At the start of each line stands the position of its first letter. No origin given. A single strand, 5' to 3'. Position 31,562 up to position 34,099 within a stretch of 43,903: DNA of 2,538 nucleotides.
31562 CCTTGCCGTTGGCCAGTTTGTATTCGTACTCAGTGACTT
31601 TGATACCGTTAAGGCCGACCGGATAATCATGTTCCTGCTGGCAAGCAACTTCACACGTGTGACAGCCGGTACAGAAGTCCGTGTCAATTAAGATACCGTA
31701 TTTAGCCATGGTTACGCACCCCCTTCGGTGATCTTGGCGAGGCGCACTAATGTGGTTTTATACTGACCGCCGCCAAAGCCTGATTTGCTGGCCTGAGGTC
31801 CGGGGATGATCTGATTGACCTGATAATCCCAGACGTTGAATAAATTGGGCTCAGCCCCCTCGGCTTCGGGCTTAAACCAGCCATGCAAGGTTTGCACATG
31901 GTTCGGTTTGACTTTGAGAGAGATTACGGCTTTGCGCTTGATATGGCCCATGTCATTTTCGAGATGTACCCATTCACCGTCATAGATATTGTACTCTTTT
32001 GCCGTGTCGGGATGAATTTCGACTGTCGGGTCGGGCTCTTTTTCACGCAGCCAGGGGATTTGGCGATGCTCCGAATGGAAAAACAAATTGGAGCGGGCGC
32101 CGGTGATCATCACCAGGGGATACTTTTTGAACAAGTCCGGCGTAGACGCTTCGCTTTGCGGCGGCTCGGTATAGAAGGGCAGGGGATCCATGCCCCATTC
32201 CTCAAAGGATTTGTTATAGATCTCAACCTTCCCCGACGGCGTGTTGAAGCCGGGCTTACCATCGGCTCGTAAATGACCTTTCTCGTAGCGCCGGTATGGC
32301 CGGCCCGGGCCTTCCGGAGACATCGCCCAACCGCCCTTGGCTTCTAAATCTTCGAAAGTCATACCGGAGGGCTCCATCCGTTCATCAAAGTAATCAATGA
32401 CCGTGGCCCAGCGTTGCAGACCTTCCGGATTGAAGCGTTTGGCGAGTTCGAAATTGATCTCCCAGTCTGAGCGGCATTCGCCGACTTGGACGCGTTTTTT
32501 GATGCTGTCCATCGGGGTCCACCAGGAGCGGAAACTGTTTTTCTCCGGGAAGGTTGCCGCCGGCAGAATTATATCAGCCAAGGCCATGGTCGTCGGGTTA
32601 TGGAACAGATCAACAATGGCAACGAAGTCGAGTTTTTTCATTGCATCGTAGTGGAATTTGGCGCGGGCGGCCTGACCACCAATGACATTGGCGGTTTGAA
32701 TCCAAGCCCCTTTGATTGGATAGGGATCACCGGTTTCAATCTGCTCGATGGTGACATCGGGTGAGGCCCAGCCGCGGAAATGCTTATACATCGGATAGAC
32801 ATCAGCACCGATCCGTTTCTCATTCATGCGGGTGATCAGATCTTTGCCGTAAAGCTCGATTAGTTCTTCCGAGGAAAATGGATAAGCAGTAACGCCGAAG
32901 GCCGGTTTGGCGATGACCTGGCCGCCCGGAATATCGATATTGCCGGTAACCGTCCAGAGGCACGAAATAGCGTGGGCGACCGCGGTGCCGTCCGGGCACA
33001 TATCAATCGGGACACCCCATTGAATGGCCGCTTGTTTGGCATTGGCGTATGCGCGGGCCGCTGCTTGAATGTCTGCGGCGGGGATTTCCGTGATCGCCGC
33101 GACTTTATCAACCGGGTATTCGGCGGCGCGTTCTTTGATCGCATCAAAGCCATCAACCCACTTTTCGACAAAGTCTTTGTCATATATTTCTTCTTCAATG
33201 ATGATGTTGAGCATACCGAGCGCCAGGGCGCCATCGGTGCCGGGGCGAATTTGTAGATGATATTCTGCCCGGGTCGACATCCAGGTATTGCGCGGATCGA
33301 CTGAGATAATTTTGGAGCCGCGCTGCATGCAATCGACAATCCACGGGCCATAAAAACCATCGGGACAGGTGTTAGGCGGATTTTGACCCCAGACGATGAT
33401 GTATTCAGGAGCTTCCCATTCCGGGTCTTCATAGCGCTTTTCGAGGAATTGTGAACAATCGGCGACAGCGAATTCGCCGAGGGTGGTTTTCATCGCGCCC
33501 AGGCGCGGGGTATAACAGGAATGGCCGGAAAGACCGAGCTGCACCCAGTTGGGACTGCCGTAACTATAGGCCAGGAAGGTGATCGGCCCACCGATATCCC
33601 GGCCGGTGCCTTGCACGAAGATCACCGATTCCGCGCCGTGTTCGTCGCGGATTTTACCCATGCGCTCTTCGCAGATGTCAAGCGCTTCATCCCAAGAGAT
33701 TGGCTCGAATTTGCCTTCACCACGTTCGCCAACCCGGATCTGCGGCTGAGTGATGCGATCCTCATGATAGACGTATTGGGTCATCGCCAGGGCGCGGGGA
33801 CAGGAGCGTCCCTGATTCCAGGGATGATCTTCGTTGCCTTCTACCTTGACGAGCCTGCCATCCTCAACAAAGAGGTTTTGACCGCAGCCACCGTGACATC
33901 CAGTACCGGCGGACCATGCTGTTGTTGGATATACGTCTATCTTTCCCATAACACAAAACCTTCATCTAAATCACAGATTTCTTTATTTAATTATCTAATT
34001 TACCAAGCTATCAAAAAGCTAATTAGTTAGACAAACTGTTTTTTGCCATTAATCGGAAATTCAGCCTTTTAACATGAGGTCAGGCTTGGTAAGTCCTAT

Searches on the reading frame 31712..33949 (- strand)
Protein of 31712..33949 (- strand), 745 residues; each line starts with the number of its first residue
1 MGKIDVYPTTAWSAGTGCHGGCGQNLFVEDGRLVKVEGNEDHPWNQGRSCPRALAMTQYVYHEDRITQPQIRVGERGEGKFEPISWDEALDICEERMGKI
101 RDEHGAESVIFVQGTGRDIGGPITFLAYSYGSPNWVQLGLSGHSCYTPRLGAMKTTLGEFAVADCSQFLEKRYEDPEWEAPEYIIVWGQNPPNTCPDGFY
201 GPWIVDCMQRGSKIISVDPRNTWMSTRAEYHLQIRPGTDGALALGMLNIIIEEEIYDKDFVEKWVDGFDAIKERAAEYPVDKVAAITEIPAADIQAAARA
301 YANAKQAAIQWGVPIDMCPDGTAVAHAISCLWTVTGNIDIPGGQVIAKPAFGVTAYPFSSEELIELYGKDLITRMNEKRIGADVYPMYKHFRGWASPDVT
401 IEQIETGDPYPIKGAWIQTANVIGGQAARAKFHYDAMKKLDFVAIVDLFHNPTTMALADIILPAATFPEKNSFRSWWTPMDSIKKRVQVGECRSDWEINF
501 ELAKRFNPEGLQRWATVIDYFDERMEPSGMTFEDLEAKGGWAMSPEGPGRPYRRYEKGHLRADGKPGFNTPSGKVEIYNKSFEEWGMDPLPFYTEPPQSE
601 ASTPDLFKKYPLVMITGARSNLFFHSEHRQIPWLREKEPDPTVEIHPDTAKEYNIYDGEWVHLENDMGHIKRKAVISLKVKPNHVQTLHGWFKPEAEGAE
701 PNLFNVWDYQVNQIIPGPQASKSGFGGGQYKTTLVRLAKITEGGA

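Call 28: find_encoding_contigs(protein=window:31712-33949:-, flank=10000, max_places=3)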
Protein window:31712-33949:- (745 aa): 22 contigs read that carry it; 3 places shown.
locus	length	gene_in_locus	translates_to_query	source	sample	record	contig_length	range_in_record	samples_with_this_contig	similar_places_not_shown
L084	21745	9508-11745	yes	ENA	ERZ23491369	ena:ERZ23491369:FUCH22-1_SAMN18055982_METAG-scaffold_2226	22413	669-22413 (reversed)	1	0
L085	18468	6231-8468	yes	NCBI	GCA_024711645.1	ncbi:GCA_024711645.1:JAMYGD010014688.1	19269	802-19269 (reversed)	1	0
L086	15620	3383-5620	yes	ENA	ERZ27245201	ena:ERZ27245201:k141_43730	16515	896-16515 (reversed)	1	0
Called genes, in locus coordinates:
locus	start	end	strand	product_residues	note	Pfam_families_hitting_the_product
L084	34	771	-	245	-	PF02571:CbiJ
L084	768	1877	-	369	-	PF01888:CbiD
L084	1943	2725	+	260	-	PF00590:TP_methylase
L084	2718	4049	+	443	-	PF01656:CbiA, PF13500:AAA_26, PF07685:GATase_3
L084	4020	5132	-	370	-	PF00155:Aminotran_1_2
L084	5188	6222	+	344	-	PF02492:cobW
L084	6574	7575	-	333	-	PF00296:Bac_luciferase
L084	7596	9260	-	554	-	PF02776:TPP_enzyme_N, PF00205:TPP_enzyme_M, PF02775:TPP_enzyme_C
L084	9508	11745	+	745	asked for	PF04879:Molybdop_Fe4S4, PF00384:Molybdopterin, PF01568:Molydop_binding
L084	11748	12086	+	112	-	PF12797:Fer4_2 (weak), PF13247:Fer4_11 (weak)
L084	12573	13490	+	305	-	PF00892:EamA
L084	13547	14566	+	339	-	PF13365:Trypsin_2, PF00595:PDZ (weak), PF13180:PDZ_2, PF17820:PDZ_6 (weak)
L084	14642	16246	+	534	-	PF00009:GTP_EFTU, PF01926:MMR_HSR1 (weak), PF22042:EF-G_D2, PF03144:GTP_EFTU_D2 (weak), PF16658:RF3_C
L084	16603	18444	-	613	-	PF00501:AMP-binding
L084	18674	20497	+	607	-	PF00009:GTP_EFTU, PF22042:EF-G_D2, PF03144:GTP_EFTU_D2, PF00679:EFG_C, PF21018:BipA_C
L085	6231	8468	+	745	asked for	PF04879:Molybdop_Fe4S4, PF00384:Molybdopterin, PF01568:Molydop_binding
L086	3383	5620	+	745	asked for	PF04879:Molybdop_Fe4S4, PF00384:Molybdopterin, PF01568:Molydop_binding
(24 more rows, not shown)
